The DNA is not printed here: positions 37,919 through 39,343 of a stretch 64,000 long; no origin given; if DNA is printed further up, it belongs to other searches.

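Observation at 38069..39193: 374-aa protein with NDT/SLOG-like C-terminal domain embedded among toxin-antitoxin modules: candidate nucleotide-targeting conflict/defense effector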

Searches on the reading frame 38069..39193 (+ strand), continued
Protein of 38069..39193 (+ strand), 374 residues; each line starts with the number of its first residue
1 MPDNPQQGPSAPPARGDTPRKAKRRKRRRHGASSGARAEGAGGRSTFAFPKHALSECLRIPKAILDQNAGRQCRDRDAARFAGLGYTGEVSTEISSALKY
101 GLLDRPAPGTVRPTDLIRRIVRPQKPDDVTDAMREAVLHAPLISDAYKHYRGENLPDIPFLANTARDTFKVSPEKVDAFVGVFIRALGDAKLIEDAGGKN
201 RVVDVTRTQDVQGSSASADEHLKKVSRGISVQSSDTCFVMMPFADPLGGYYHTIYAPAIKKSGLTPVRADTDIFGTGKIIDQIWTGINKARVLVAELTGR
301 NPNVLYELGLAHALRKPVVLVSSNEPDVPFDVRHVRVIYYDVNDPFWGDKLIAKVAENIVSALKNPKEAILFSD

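Call 38: search_dna_similar(query=window:38069-39193:+, collection=phages, mode=protein, max_rows=15)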
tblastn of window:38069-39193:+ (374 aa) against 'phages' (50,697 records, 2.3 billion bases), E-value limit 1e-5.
Records with a match: 37; places in all: 37; records where one place covers at least 80% of the query: 0.
Best place of each record, by identity: <60% 37.
By first word of the organism name: Staphylococcus 16; Streptococcus 15; Enterococcus 2; Dorea 1; Bacteriophage 1; Klebsiella 1; Latilactobacillus 1.
By host as written in the record: Staphylococcus aureus 8; - 3; Enterococcus faecalis 2; methicillin-resistant Staphylococcus aureus spa type t223 2; Staphylococcus aureus subsp. aureus RN4220 2; Streptococcus pneumoniae 10B00617 2; Streptococcus mitis SF100 2; Dorea sp. 000433215 DA134 1; and 15 more.
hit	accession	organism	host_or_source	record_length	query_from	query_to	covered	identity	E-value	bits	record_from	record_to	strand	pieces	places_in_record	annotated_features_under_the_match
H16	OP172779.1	Dorea phage DO134P1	Dorea sp. 000433215 DA134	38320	237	346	29%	41.0%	4e-16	86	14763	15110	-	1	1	hypothetical protein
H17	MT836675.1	Bacteriophage sp.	human fecal samples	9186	237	341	28%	42.9%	6e-16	86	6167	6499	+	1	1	record has no annotation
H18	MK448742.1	Streptococcus phage Javan37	Streptococcus agalactiae ERR126810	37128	231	373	38%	28.4%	6e-10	67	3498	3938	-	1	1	hypothetical protein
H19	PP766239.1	Streptococcus phage phiGBSVK-E2_GBSInt11.1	Streptococcus agalactiae JN_AR_GBS406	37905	231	373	38%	28.4%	6e-10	67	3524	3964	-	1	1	hypothetical protein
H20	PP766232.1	Streptococcus phage phiGBSVK-E1_GBSInt11.1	Streptococcus agalactiae JN_AR_GBS376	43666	231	373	38%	28.4%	6e-10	67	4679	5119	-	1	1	hypothetical protein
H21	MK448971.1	Streptococcus phage Javan52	Streptococcus agalactiae ...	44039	231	373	38%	28.4%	6e-10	67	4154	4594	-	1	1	hypothetical protein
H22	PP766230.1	Streptococcus phage phiGBSVK-E1_GBSInt3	Streptococcus agalactiae JN_AR_GBS78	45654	231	373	38%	28.4%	6e-10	67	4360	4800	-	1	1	hypothetical protein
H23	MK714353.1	Klebsiella phage ST13-OXA48phi12.5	Klebsiella pneumoniae ST13-OXA48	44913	237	366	35%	30.6%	7e-8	61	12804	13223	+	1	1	hypothetical protein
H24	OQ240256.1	Latilactobacillus phage TMW 1.1365 P2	Latilactobacillus curvatus TMW 1.1365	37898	230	345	31%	33.6%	8e-10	67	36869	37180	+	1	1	primase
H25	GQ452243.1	Enterococcus phage phiEf11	Enterococcus faecalis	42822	237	366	35%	28.8%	2e-8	62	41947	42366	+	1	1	conserved hypothetical protein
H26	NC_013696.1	Enterococcus phage phiEf11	Enterococcus faecalis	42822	237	366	35%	28.8%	2e-8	62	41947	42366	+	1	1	hypothetical protein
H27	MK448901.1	Streptococcus phage Javan306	Streptococcus mitis 321A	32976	233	357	33%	28.0%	3e-7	59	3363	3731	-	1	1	hypothetical protein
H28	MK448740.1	Streptococcus phage Javan367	Streptococcus oralis U-o11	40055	237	357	32%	28.9%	6e-7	57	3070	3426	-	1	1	hypothetical protein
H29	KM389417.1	Staphylococcus phage Phi06_3106 B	-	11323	252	340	24%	38.2%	7e-11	70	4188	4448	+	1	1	record has no annotation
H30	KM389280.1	Staphylococcus phage Phi06_2986 B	-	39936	252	340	24%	38.2%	8e-11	70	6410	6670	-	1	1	record has no annotation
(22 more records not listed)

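Call 66: search_protein_families(library=phrogs, proteins=[window:38069-39193:+], max_evalue=0.01)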
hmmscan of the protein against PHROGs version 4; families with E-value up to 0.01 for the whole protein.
window:38069-39193:+ (374 aa): 4 families
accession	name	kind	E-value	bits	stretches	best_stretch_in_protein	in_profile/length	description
phrog_3634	-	unknown function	1.4e-23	84.8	1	252-342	28-116/237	-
phrog_10872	-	unknown function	3.9e-14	53.6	1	273-341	67-135/306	-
phrog_26406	-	unknown function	8.5e-13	49.1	1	227-364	198-340/343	-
phrog_16139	-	unknown function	0.00022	21.3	1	233-346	197-311/323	-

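Call 68: get_annotated_region(hit=H18, flank=4000)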
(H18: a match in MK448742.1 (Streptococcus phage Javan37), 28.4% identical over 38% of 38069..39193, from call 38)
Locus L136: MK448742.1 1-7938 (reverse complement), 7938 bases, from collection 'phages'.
description: Streptococcus phage Javan37, complete genome.
organism: Streptococcus phage Javan37 (NCBI taxid 2548130)
taxonomy: Viruses; Duplodnaviria; Heunggongvirae; Uroviricota; Caudoviricetes
host: Streptococcus agalactiae ERR126810; source: -; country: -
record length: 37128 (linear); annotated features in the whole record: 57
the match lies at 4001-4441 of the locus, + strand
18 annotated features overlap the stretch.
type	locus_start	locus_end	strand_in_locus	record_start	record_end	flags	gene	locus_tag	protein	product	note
CDS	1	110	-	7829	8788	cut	-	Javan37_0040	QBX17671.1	recombinational DNA repair protein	recombinational DNA repair protein RecT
CDS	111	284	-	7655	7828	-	-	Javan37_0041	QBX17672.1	hypothetical protein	-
CDS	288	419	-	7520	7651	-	-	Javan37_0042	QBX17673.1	hypothetical protein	-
CDS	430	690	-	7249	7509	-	-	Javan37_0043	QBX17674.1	hypothetical protein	-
CDS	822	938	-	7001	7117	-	-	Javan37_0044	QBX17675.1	hypothetical protein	-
CDS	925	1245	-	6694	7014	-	-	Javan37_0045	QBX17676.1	replication initiation protein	-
CDS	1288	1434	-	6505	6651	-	-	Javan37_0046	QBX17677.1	hypothetical protein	-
CDS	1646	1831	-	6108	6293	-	-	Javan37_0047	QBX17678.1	hypothetical protein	-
CDS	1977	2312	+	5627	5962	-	-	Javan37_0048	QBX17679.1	hypothetical protein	-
CDS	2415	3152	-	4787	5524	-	-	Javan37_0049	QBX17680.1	antirepressor protein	-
CDS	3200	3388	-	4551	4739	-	-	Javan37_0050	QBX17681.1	putative cro protein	-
CDS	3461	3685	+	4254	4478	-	-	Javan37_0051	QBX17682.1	hypothetical protein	-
CDS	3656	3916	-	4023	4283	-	-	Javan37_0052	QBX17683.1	hypothetical protein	-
CDS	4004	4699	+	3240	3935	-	-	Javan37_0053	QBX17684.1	hypothetical protein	-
CDS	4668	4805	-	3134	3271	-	-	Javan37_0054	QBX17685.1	hypothetical protein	-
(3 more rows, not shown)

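Call 71: search_protein_families(library=pfam, alignment_id=A6, max_evalue=0.0001)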
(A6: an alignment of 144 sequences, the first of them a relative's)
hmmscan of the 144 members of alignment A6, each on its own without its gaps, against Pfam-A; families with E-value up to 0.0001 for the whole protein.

A. member 1, L003:6087-6581:+ (165 aa): 0 families

B. families by the number of members that match (of 144 scanned): 113 families (the first 25 are shown)
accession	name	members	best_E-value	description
PF07690.21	MFS_1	2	4.8e-61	Major Facilitator Superfamily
PF00083.30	Sugar_tr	2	3.5e-41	Sugar (and other) transporter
PF01555.25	N6_N4_Mtase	2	6.1e-40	DNA methylase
PF04471.18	Mrr_cat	2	1e-34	Restriction endonuclease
PF01850.27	PIN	2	1.4e-18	PIN domain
PF14384.12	BrnA_antitoxin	2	1.9e-13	BrnA antitoxin of type II toxin-antitoxin system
PF01797.21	Y1_Tnp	2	1.4e-10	Transposase IS200 like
PF01964.24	ThiC_Rad_SAM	1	3.5e-188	Radical SAM ThiC family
PF01019.26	G_glu_transpept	1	1.5e-156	Gamma-glutamyltranspeptidase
PF10150.14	RNase_E_G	1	2.9e-101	Ribonuclease E/G family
PF00268.27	Ribonuc_red_sm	1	1.2e-91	Ribonucleotide reductase, small chain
PF18976.5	DUF5712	1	2.6e-70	Family of unknown function (DUF5712)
PF03486.20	HI0933_like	1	3.2e-70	HI0933-like protein Rossmann domain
PF13598.12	DUF4139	1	3.4e-59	Domain of unknown function (DUF4139)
PF01758.21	SBF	1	1.6e-55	Sodium Bile acid symporter family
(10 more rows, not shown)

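Call 75: get_annotated_region(hit=H10, flank=4000)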
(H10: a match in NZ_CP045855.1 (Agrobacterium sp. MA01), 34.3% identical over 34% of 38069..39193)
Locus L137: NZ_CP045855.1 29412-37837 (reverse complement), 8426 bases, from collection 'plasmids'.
description: Agrobacterium sp. MA01 plasmid punnamed1, complete sequence
organism: Agrobacterium sp. MA01 (NCBI taxid 2664893)
taxonomy: Bacteria; Pseudomonadota; Alphaproteobacteria; Hyphomicrobiales; Rhizobiaceae; Agrobacterium; Agrobacterium sp. MA01
host: -; source: cell culture,Microcystis culture; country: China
typing (MOB-suite, as given by PLSDB): conjugative; replicon rep_cluster_440; relaxase MOBQ; mating-pair formation MPF_T
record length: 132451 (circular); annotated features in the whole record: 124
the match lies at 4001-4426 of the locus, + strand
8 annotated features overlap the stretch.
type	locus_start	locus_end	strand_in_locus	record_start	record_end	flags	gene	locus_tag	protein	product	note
CDS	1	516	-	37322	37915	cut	-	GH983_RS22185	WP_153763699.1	7-cyano-7-deazaguanine synthase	-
CDS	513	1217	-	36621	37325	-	-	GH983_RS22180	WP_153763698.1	DNA lyase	-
CDS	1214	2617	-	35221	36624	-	-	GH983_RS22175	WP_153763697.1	toll/interleukin-1 receptor domain-containing protein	GO:0007165 - signal transduction [Evidence IEA]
CDS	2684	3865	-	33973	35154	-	-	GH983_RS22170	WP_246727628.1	carbohydrate kinase family protein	-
CDS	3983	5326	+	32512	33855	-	-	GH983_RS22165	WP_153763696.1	TRAFs-binding domain-containing protein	-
CDS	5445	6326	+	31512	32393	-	-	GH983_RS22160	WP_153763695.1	DUF4231 domain-containing protein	-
CDS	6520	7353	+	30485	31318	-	-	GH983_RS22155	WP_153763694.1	IS5 family transposase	-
CDS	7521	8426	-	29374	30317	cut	-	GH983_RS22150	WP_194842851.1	IS630 family transposase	-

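Call 76: get_annotated_region(hit=H5, flank=4000)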
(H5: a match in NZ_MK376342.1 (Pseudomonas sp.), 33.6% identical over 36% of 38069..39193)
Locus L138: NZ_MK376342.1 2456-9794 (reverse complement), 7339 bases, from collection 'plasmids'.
description: Pseudomonas sp. strain ANT_J7 plasmid pA7J1, complete sequence
organism: Pseudomonas sp. (NCBI taxid 306)
taxonomy: Bacteria; Pseudomonadota; Gammaproteobacteria; Pseudomonadales; Pseudomonadaceae; Pseudomonas; Pseudomonas sp.
host: -; source: -; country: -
typing (MOB-suite, as given by PLSDB): mobilizable; replicon rep_cluster_1730; relaxase MOBQ
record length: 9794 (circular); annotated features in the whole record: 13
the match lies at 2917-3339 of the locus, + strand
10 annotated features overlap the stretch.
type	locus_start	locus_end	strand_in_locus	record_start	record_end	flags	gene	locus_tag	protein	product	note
CDS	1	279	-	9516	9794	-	-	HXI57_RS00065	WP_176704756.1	hypothetical protein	-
CDS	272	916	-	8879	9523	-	-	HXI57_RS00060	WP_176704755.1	AAA family ATPase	-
CDS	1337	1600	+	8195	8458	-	-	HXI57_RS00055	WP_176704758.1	type II toxin-antitoxin system RelB/DinJ family antitoxin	GO:0006355 - regulation of DNA-templated transcription [Evidence IEA]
CDS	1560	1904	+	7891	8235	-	-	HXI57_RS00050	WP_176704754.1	type II toxin-antitoxin system YafQ family toxin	-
CDS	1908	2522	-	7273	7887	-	-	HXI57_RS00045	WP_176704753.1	recombinase family protein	GO:0006310 - DNA recombination [Evidence IEA]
CDS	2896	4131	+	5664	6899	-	-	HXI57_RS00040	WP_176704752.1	TRAFs-binding domain-containing protein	-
CDS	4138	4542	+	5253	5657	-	-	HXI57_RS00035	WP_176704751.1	TIR domain-containing protein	-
CDS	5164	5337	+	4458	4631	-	-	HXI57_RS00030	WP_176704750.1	hypothetical protein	-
CDS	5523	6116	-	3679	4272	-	-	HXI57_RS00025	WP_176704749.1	hypothetical protein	-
CDS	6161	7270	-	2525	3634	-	mobQ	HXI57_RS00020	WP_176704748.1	MobQ family relaxase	-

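Call 78: search_protein_families(library=pfam, proteins=[L138:2896-4131:+, L138:4138-4542:+, L137:3983-5326:+, L083:11087-12259:-, L074:11124-12215:+, L136:4004-4699:+], max_evalue=0.01)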
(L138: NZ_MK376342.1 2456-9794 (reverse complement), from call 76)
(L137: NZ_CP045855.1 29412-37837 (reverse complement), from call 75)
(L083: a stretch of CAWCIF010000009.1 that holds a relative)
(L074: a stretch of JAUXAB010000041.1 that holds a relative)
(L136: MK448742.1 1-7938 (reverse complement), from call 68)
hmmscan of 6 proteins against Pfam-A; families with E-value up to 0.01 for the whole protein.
L138:2896-4131:+ (411 aa): 3 families
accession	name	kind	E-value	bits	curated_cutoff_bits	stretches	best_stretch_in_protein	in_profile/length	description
PF20308.4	TPR-S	-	6.2e-26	91.4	27.6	1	204-313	2-102/102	Tetratricopeptide Repeats-Sensor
PF13281.12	MAP3K_TRAF_bd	-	9.4e-10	38.5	24.1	1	245-337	194-293/371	MAP3K TRAFs-binding domain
PF07719.23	TPR_2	-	0.0098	16.4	27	0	193-220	6-33/34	Tetratricopeptide repeat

L138:4138-4542:+ (134 aa): 2 families
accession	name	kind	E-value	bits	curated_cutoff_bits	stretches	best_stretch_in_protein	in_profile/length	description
PF08937.16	ThsB_TIR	-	1.2e-15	58.2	21.2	1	8-104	1-99/100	Thoeris protein ThsB, TIR-like domain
PF13676.11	TIR_2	-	4.7e-06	27.5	28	1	7-119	1-109/122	TIR domain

L137:3983-5326:+ (447 aa): 3 families
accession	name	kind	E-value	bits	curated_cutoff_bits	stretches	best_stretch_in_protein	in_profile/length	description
PF13281.12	MAP3K_TRAF_bd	-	1e-43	150.3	24.1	1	82-424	1-353/371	MAP3K TRAFs-binding domain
PF20308.4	TPR-S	-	1.2e-29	103.4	27.6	1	228-338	1-101/102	Tetratricopeptide Repeats-Sensor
PF13424.12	TPR_12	-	0.0059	17.2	30.1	0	251-319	7-76/77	Tetratricopeptide repeat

L083:11087-12259:- (391 aa): 1 family
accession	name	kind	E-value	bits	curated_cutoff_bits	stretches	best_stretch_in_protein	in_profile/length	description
PF05014.21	Nuc_deoxyrib_tr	-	2.3e-07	31.4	28.8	1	288-341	48-103/117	Nucleoside 2-deoxyribosyltransferase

L074:11124-12215:+ (364 aa): 0 families

L136:4004-4699:+ (231 aa): 1 family
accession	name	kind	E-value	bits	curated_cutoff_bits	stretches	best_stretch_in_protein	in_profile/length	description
PF05014.21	Nuc_deoxyrib_tr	-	0.007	16.9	28.8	0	48-101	47-102/117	Nucleoside 2-deoxyribosyltransferase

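Call 84: find_encoding_contigs(protein=P0022, flank=8000, max_places=1)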
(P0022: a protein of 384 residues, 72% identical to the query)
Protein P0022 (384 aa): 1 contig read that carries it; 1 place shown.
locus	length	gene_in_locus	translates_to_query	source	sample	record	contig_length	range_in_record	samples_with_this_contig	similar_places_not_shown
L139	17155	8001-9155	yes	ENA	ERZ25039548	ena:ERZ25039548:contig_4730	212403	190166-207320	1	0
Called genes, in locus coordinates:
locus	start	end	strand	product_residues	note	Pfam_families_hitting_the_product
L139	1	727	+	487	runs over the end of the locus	PF02321:OEP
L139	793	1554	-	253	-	-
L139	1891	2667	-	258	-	-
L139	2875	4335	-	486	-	PF14067:LssY_C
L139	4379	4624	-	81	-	-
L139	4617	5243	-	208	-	PF06386:GvpL_GvpF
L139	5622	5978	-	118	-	-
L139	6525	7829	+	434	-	PF13384:HTH_23 (weak), PF13518:HTH_28 (weak), PF13551:HTH_29, PF13565:HTH_32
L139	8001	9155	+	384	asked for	PF05014:Nuc_deoxyrib_tr (weak)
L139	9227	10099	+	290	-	PF10137:CAP12-PCTIR_TIR (faint), PF01582:TIR (faint), PF13676:TIR_2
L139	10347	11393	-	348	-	PF04055:Radical_SAM, PF19288:CofH_C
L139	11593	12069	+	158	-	PF11005:DUF2844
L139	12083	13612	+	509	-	PF11925:DUF3443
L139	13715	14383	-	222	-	PF09335:VTT_dom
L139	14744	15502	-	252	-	PF02621:VitK2_biosynth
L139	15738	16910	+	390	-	PF02481:DNA_processg_A, PF18306:LDcluster4 (weak), PF17782:WHD_DprA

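Call 85: find_encoding_contigs(protein=P0088, flank=8000, max_places=1)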
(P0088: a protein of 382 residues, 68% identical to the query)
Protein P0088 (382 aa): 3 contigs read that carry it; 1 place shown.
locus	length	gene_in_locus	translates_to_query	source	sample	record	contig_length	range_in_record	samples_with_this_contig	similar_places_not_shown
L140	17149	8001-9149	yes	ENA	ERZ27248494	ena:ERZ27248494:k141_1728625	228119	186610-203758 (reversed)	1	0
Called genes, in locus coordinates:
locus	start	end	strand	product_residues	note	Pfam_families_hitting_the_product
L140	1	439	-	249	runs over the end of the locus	PF07719:TPR_2 (faint), PF13174:TPR_6 (faint), PF13181:TPR_8 (faint), PF13428:TPR_14 (faint), PF13432:TPR_16 (weak), PF14559:TPR_19, PF13432:TPR_16, PF14559:TPR_19 (weak), +1 more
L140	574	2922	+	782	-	PF01734:Patatin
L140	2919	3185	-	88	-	-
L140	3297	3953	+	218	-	PF01625:PMSR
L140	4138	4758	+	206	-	PF13489:Methyltransf_23, PF13649:Methyltransf_25, PF08241:Methyltransf_11, PF08242:Methyltransf_12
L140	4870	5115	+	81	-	PF05015:HigB-like_toxin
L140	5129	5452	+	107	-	PF01381:HTH_3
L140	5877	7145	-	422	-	-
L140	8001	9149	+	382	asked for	-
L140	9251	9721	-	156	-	-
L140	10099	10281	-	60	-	-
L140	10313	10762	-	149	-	PF01695:IstB_IS21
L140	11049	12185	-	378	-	PF00196:GerE (weak)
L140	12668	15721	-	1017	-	PF00676:E1_dh, PF02779:Transket_pyr, PF02780:Transketolase_C, PF00364:Biotin_lipoyl, PF08392:FAE1_CUT1_RppA (weak), PF08545:ACP_syn_III, PF08541:ACP_syn_III_C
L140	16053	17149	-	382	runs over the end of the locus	-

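Call 86: find_encoding_contigs(protein=P0098, flank=8000, max_places=1)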
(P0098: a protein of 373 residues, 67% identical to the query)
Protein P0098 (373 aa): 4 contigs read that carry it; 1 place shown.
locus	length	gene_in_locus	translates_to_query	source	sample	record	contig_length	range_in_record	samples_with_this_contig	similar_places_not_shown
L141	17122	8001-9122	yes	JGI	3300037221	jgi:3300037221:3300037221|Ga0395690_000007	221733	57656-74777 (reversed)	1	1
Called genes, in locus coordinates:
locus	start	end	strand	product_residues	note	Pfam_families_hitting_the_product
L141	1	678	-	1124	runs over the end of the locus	PF13643:DUF4145, PF04313:HSDR_N (weak), PF00270:DEAD, PF04851:ResIII, PF18766:SWI2_SNF2, PF00271:Helicase_C (weak), PF08463:EcoEI_R_C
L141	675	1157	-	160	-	-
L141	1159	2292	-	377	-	PF01420:Methylase_S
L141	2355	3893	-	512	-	PF12161:HsdM_N, PF02384:N6_Mtase, PF01170:UPF0020 (weak), PF20473:MmeI_Mtase (faint), PF07669:Eco57I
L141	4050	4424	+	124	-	-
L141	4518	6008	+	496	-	PF00239:Resolvase, PF07508:Recombinase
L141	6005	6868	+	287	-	PF02195:ParB_N, PF07506:RepB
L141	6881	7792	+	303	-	PF07506:RepB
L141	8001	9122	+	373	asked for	-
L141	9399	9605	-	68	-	-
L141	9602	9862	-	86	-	PF13560:HTH_31, PF01381:HTH_3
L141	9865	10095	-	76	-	-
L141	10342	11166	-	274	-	-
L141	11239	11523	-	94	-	-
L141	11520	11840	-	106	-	-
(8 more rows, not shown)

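Call 87: find_encoding_contigs(protein=P0105, flank=8000, max_places=1)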
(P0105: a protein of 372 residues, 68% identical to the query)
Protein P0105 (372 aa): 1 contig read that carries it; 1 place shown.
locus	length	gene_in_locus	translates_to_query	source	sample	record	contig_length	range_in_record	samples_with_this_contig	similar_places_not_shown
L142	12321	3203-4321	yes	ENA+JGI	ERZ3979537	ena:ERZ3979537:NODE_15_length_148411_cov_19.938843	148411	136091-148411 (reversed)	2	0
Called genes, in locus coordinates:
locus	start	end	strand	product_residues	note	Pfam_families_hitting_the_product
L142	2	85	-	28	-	?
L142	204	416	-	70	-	-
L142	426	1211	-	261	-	-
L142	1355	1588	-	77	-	-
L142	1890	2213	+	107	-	-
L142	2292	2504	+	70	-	-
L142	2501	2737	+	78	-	-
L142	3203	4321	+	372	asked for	-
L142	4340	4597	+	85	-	-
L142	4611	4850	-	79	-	-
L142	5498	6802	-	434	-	PF04326:SLFN_AlbA_2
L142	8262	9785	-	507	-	PF00270:DEAD, PF04851:ResIII (weak), PF00271:Helicase_C, PF16124:RecQ_Zn_bind, PF00570:HRDC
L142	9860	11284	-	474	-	PF05138:PaaA_PaaC (faint)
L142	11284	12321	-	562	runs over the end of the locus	PF00378:ECH_1, PF16113:ECH_2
